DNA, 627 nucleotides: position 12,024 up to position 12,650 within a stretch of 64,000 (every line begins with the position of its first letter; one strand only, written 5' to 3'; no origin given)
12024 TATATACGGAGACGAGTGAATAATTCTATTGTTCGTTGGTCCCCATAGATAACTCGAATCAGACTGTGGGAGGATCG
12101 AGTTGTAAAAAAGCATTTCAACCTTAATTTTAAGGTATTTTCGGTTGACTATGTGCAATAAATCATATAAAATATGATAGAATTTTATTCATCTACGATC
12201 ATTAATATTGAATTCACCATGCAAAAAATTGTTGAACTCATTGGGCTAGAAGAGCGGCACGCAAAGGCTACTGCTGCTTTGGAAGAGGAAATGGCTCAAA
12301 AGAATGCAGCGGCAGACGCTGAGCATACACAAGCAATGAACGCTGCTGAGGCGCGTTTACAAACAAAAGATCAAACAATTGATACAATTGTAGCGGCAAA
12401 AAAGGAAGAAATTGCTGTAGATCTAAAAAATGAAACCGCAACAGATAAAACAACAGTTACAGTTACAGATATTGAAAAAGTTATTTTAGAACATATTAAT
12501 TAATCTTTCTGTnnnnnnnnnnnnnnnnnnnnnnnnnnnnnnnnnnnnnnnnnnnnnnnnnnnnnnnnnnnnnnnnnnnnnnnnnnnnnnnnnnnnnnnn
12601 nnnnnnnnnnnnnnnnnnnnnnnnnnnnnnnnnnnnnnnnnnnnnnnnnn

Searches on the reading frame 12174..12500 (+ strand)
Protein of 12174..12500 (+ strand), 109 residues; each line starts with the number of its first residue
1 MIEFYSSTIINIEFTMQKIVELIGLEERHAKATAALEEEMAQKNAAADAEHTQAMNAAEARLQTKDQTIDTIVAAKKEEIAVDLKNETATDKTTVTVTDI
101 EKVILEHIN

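Call 5: search_protein_families(library=pfam, proteins=[window:12174-12500:+])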
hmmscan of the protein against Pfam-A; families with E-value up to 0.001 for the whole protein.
window:12174-12500:+ (109 aa): 0 families

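Call 10: search_protein_families(library=ncbifam, proteins=[window:12174-12500:+], max_evalue=0.01)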
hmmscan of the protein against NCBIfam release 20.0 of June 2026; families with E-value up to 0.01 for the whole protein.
window:12174-12500:+ (109 aa): 0 families

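Call 43: search_solved_structures(query=window:12174-12500:+, max_evalue=1)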
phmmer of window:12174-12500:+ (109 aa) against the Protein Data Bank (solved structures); distinct sequences matched with E-value up to 1: 7.
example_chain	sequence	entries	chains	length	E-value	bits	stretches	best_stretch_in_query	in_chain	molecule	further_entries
4eij_A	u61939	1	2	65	0.11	16.5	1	53-97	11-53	P protein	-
3qt1_D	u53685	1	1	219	0.13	16.2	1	25-97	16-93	DNA-directed RNA polymerase II subunit RPB4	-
1nt9_D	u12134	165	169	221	0.14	16.2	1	25-97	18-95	YEAST DNA-DIRECTED RNA POLYMERASE II 32 KD POLYPEPTIDE | DNA-directed RNA polymerase II 32 kDa polypeptide | DNA-directed RNA polymerase II subunit RPB4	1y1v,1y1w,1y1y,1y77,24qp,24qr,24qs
3j1n_D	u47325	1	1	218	0.14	16.2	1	25-97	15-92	DNA-directed RNA polymerase II subunit RPB4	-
6gyk_D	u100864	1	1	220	0.15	16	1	25-97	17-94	DNA-directed RNA polymerase II subunit RPB4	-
9e5c_1k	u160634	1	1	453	0.25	15.3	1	16-100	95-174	Trypanin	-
8izl_D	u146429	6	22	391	0.7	13.9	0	42-97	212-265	Phosphoprotein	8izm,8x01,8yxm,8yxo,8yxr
